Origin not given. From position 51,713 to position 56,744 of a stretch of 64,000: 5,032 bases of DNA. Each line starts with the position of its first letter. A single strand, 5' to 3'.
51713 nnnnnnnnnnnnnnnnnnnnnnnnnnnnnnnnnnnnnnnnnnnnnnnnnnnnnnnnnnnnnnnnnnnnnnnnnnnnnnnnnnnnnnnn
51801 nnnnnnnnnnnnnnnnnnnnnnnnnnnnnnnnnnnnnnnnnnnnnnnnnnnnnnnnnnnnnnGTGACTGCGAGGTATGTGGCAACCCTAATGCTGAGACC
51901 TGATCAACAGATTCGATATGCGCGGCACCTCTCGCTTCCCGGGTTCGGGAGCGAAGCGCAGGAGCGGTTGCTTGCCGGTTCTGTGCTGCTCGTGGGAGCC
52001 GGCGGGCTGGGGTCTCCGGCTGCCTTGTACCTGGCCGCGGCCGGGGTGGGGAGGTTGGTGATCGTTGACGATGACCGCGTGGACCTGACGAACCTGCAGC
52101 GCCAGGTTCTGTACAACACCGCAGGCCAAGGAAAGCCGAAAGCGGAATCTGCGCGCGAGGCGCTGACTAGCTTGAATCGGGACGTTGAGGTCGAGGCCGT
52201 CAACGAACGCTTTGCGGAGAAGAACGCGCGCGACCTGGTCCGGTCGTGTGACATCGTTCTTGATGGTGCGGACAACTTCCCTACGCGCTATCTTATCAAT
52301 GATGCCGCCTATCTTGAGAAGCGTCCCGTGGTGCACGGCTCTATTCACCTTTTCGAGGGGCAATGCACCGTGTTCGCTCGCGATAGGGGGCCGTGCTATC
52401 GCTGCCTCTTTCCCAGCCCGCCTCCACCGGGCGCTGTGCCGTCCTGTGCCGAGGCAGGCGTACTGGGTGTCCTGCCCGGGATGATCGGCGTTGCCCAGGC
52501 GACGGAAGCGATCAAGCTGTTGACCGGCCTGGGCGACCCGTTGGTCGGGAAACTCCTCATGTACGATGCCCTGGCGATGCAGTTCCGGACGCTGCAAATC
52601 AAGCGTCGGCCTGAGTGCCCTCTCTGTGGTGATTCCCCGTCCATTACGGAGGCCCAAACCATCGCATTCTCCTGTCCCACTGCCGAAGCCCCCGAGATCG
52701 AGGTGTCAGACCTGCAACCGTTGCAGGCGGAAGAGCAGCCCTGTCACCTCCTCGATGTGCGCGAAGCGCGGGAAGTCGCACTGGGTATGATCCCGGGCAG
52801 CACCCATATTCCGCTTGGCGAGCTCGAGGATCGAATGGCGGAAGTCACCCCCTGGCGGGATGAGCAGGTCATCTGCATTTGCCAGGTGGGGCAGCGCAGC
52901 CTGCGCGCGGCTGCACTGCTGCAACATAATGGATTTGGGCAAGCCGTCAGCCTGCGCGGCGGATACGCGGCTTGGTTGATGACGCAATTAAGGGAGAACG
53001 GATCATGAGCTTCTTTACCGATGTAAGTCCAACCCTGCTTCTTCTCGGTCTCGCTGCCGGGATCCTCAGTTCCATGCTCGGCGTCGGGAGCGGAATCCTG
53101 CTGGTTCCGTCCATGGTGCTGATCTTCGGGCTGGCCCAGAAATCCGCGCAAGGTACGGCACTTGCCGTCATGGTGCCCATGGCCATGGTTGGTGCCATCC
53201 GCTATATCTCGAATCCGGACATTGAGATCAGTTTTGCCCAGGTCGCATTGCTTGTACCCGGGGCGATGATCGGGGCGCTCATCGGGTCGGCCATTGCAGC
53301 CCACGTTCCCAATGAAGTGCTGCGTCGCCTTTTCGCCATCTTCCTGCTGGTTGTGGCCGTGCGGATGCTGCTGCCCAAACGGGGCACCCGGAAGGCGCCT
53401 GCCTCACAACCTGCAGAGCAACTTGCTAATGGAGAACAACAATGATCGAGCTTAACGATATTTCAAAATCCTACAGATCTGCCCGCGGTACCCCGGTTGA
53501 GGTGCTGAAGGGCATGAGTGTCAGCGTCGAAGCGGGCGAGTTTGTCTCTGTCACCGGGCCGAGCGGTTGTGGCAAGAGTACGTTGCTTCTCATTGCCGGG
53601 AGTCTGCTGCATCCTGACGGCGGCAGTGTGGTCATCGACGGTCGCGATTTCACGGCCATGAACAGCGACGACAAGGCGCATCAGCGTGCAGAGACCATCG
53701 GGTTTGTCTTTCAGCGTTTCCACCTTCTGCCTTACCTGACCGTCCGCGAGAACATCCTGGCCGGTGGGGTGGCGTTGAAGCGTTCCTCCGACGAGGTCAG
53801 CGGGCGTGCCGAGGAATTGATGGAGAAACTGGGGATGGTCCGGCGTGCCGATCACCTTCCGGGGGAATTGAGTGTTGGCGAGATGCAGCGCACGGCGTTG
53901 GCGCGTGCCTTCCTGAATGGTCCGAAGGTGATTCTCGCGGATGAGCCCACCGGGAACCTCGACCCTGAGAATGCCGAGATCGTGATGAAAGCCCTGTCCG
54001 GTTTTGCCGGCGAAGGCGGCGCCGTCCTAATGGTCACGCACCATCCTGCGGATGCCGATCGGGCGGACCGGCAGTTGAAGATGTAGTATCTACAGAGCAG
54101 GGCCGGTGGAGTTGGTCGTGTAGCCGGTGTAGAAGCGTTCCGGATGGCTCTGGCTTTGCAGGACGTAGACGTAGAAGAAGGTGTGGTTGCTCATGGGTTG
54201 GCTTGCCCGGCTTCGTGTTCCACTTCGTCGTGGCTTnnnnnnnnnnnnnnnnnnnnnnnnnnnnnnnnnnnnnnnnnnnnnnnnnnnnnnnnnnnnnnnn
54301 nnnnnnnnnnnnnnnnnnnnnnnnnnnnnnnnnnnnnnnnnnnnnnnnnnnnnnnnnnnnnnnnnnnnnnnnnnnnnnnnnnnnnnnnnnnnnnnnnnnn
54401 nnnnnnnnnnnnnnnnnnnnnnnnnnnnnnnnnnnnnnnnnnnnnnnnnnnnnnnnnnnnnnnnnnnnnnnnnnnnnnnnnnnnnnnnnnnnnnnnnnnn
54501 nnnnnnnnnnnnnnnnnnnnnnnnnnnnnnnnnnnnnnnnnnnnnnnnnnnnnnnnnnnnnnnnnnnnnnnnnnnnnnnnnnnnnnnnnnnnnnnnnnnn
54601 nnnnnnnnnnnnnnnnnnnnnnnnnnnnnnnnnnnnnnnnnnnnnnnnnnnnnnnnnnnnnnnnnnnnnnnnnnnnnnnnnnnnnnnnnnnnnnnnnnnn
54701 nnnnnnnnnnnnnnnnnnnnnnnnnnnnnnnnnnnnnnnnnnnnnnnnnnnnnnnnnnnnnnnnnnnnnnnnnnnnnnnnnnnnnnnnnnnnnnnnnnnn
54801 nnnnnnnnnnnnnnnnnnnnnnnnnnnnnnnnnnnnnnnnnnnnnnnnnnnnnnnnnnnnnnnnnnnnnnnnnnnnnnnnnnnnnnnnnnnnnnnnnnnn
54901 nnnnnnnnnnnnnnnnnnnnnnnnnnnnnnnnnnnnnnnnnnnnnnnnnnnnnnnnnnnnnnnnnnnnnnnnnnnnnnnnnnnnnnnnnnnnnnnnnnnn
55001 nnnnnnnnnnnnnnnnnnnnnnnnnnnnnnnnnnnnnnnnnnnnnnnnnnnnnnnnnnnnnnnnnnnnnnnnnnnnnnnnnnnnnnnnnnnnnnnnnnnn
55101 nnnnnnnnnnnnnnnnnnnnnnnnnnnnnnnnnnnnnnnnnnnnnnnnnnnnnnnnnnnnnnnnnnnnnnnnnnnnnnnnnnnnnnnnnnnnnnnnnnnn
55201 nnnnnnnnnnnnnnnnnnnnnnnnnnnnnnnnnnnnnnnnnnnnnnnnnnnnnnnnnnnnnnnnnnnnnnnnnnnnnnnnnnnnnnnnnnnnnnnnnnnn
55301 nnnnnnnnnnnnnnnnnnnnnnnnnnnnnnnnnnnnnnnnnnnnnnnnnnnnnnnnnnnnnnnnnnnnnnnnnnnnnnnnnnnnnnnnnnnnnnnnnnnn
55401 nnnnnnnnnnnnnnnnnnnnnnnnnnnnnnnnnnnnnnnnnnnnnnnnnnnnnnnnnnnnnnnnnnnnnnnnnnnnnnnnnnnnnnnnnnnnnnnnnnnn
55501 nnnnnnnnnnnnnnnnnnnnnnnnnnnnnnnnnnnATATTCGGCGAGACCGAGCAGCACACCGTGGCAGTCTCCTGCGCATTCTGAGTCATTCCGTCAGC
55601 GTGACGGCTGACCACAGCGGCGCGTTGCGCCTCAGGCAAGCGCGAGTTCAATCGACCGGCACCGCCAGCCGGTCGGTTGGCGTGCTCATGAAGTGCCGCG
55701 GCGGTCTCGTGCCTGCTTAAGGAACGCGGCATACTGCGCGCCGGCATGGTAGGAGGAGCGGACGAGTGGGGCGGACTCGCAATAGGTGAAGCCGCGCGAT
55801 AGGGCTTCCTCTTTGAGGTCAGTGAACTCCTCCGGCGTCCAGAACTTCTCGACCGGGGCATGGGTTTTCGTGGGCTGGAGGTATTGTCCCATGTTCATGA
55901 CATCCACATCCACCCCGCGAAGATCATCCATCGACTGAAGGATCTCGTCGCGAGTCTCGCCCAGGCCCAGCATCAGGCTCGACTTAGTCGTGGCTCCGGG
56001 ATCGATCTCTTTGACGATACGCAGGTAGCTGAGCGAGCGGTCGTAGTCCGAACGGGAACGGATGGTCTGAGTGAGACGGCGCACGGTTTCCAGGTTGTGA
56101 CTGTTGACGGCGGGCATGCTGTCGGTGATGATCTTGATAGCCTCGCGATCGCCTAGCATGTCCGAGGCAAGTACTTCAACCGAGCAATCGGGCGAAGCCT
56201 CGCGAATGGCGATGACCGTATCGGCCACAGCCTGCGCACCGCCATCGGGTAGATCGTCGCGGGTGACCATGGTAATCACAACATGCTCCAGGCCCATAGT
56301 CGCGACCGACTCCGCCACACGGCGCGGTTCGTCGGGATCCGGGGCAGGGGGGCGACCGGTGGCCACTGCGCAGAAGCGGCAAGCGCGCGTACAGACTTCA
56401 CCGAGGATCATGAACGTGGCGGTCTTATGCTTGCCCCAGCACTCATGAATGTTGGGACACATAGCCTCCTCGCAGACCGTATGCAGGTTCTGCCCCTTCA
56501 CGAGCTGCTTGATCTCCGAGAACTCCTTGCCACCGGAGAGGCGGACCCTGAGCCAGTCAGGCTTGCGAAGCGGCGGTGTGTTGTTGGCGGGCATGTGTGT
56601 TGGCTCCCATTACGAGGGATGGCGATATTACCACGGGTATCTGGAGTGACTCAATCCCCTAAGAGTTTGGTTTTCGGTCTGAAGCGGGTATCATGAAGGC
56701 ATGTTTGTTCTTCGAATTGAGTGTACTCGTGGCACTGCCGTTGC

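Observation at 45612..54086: Tightly coupled 10-gene operon joining a MoaD-like sulfur carrier and two E1-like enzymes to two different ABC transporters and a half-size TauE exporter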

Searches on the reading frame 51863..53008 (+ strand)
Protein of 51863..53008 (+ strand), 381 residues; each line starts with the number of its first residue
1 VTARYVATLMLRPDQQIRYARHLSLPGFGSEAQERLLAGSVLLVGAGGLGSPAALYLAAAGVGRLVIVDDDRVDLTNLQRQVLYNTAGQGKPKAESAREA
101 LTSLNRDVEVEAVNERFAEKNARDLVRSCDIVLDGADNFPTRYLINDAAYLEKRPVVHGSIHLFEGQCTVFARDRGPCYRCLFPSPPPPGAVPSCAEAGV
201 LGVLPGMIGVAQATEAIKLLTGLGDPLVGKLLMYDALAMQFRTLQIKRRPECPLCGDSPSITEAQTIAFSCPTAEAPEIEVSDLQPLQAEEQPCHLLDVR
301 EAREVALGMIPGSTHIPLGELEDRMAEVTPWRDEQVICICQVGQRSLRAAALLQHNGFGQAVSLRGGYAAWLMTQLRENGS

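Call 3: search_protein_families(library=pfam, proteins=[window:51863-53008:+], max_evalue=0.01)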
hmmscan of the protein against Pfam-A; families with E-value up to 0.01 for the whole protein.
window:51863-53008:+ (381 aa): 4 families
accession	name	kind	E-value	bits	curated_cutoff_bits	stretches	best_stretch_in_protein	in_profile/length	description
PF00899.27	ThiF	-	2.2e-82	276.2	28.1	1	19-253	1-237/238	ThiF family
PF00581.25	Rhodanese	-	5.7e-15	56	22.2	1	290-372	10-100/102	Rhodanese-like domain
PF14207.11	DpnD-PcfM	-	0.0011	19.4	25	1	104-139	9-43/46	DpnD/PcfM-like protein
PF03435.24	Sacchrp_dh_NADP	-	0.0085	16.9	25.1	0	41-110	1-50/129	Saccharopine dehydrogenase NADP binding domain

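Call 4: search_protein_families(library=ncbifam, proteins=[window:51863-53008:+], max_evalue=0.01)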
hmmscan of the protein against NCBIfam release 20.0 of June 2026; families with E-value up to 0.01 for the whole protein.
window:51863-53008:+ (381 aa): 31 families (the best 25 are shown)
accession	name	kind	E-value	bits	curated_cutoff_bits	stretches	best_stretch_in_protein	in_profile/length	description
NF006444.0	PRK08762.1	equivalog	1e-135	452.3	449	2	8-271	117-383/387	molybdopterin-synthase adenylyltransferase MoeB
NF005646.0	PRK07411.1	equivalog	2.5e-109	366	633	1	6-372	6-380/390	molybdopterin-synthase adenylyltransferase MoeB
NF005902.0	PRK07878.1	equivalog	1.9e-108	362.9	647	1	12-373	16-383/392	adenylyltransferase/sulfurtransferase MoeZ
NF047750.1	SAMPActivE1UbaA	equivalog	7.2e-99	330.5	450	1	9-265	3-257/270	SAMP-activating enzyme E1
NF004281.0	PRK05690.1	subfamily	4.4e-87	291.4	266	1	10-256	4-249/250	molybdopterin-synthase adenylyltransferase MoeB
NF004111.0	PRK05600.1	equivalog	4.2e-82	276.2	437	1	9-347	12-346/371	ThiF family adenylyltransferase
TIGR02356.1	adenyl_thiF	equivalog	3.5e-74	248.6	275.25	1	18-220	1-203/203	thiazole biosynthesis adenylyltransferase ThiF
TIGR02355.1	moeB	equivalog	1.2e-68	231.2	376.55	1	16-255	2-240/240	molybdopterin-synthase adenylyltransferase MoeB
NF006204.0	PRK08328.1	equivalog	1.5e-48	165.4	339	1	16-242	7-227/231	hypothetical protein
NF009123.0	PRK12475.1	subfamily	4.5e-48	164.3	510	1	17-259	3-247/338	MoeB/ThiF family adenylyltransferase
NF006395.0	PRK08644.1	equivalog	1.3e-26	93.6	159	1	30-159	22-152/215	sulfur carrier protein ThiS adenylyltransferase ThiF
TIGR02354.1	thiF_fam2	equivalog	3.3e-23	82.6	152.2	1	31-149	14-131/200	thiamine biosynthesis protein ThiF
NF006077.0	PRK08223.1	equivalog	2.8e-17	62.6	266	1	30-140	20-130/296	hypothetical protein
NF058523.1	6A-MBL_cap2_3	equivalog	5.4e-14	51.7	320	1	37-134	297-397/665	anti-phage 6A-MBL system cap2_3 protein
NF011424.0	PRK14851.1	subfamily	1.3e-11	43.3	1170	1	28-140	33-145/679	hypothetical protein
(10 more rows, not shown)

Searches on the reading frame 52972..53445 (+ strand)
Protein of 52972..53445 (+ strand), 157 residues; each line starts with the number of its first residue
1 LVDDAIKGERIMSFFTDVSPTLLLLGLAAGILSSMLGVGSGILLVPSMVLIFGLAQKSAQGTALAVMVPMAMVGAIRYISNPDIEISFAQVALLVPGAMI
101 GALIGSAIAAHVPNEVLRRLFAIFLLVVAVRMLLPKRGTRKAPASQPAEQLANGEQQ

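Call 3: search_protein_families(library=pfam, proteins=[window:52972-53445:+], max_evalue=0.01)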
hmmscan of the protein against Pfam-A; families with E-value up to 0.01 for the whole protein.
window:52972-53445:+ (157 aa): 3 families
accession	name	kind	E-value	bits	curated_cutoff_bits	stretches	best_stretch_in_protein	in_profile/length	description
PF01925.25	TauE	-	3e-25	89.7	32.6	1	22-143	1-118/237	Sulfite exporter TauE/SafE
PF07690.21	MFS_1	-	0.0077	15.6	33.4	0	97-147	133-186/347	Major Facilitator Superfamily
PF13515.12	FUSC_2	-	0.0079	16.8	25.6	1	77-135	22-79/126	Fusaric acid resistance protein-like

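Call 4: search_protein_families(library=ncbifam, proteins=[window:52972-53445:+], max_evalue=0.01)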
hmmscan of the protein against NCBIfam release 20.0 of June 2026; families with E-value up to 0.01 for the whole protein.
window:52972-53445:+ (157 aa): 3 families
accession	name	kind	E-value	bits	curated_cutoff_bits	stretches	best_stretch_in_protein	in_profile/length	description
NF040961.1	MamO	equivalog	4.9e-10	38.4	800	2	86-133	601-648/648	magnetosome protein MamO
NF007909.0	PRK10621.1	equivalog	2.5e-05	23.8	383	1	20-139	13-129/266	hypothetical protein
TIGR03082.1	Gneg_AbrB_dup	domain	0.0027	17.5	94.7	1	44-130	3-87/157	membrane protein AbrB duplication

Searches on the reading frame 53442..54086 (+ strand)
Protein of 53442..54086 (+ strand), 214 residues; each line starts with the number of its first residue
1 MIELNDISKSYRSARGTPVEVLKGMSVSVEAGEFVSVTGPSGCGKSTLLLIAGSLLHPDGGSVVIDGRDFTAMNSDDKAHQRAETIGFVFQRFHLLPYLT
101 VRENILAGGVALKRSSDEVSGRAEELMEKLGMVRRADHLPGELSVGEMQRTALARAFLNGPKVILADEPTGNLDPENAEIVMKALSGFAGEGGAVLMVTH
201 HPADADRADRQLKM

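Call 3: search_protein_families(library=pfam, proteins=[window:53442-54086:+], max_evalue=0.01)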
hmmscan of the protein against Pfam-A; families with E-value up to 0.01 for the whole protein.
window:53442-54086:+ (214 aa): 8 families
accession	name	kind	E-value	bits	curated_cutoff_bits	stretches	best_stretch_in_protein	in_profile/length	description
PF00005.33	ABC_tran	-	1.4e-33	116.8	25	1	22-170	1-136/137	ABC transporter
PF13304.12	AAA_21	-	4.3e-05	24.1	27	0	150-202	244-300/304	AAA domain, putative AbiEii toxin, Type IV TA system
PF13481.12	AAA_25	-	5.8e-05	23.2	27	0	29-50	30-51/195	AAA domain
PF13191.12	AAA_16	-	0.00037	21.5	32.6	1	31-183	21-118/167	AAA ATPase domain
PF13555.12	AAA_29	-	0.0029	17.8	27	1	27-49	17-39/61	P-loop containing region of AAA domain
PF25199.1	nSTAND_NTPase5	-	0.0031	17.8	34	1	30-72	39-82/145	Novel STAND NTPase 5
PF13401.12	AAA_22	-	0.0035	18.1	27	1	33-136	6-64/130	AAA domain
PF13238.12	AAA_18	-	0.0082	17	29.4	0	36-62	2-30/128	AAA domain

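Call 4: search_protein_families(library=ncbifam, proteins=[window:53442-54086:+], max_evalue=0.01)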
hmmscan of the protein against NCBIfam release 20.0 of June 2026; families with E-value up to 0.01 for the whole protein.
window:53442-54086:+ (214 aa): 186 families (the best 25 are shown)
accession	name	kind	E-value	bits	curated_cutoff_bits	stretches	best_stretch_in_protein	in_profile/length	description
TIGR02211.1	LolD_lipo_ex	equivalog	1.3e-54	185.1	307.75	1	1-214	1-214/221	lipoprotein-releasing ABC transporter ATP-binding protein LolD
NF007826.0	PRK10535.1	equivalog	2.6e-54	184.6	966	1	2-212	5-214/648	macrolide ABC transporter ATP-binding protein/permease MacB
TIGR03608.1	L_ocin_972_ABC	subfamily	1.8e-50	171.3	254.85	1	4-213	1-205/206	putative bacteriocin export ABC transporter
TIGR02673.1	FtsE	equivalog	3.8e-50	170.5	264.85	1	1-208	1-203/214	cell division ATP-binding protein FtsE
NF008639.0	PRK11629.1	equivalog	4.1e-50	170.4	360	1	4-214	9-219/234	lipoprotein-releasing ABC transporter ATP-binding protein LolD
NF038007.1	ABC_ATP_DarD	equivalog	1e-47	162.4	375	1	1-214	1-213/218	darobactin export ABC transporter ATP-binding protein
NF007879.0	PRK10584.1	equivalog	1.3e-45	155.9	336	1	17-214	21-219/228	putative ABC transporter ATP-binding protein YbbA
NF007027.0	PRK09493.1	equivalog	5.7e-43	147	379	1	1-205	1-199/240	glutamine ABC transporter ATP-binding protein GlnQ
TIGR02982.1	heterocyst_DevA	subfamily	1.3e-42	145.9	295.8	1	2-214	2-214/220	ABC exporter ATP-binding subunit, DevA family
TIGR02315.1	ABC_phnC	equivalog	4.2e-40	137.7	266.1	1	1-204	1-207/243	phosphonate ABC transporter ATP-binding protein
TIGR02857.1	CydD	equivalog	3.7e-39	135.1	435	1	4-214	324-529/529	thiol reductant ABC exporter subunit CydD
NF008428.0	PRK11264.1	equivalog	5.2e-38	130.7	406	1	2-211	4-214/250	L-cystine ABC transporter ATP-binding protein TcyN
TIGR03265.1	PhnT2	equivalog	7.3e-38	130.7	457.7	1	6-205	9-198/353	putative 2-aminoethylphosphonate ABC transporter ATP-binding protein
TIGR04521.1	ECF_ATPase_2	equivalog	6.6e-36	123.8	330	1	2-204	1-207/279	energy-coupling factor transporter ATPase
TIGR00968.1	3a0106s01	subfamily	8.7e-36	123.6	342.75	1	2-176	1-164/237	sulfate ABC transporter ATP-binding protein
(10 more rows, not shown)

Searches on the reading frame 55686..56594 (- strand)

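Call 8: search_protein_families(library=pfam, proteins=[window:55686-56594:-], max_evalue=0.001)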
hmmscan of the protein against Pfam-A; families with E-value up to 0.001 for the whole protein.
window:55686-56594:- (302 aa): 2 families
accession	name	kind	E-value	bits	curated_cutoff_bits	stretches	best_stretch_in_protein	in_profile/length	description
PF04055.27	Radical_SAM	-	9e-18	65.4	29.5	1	62-225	1-166/166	Radical SAM superfamily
PF16881.10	LIAS_N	-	8.6e-09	36.2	27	1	5-46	55-96/96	N-terminal domain of lipoyl synthase of Radical_SAM family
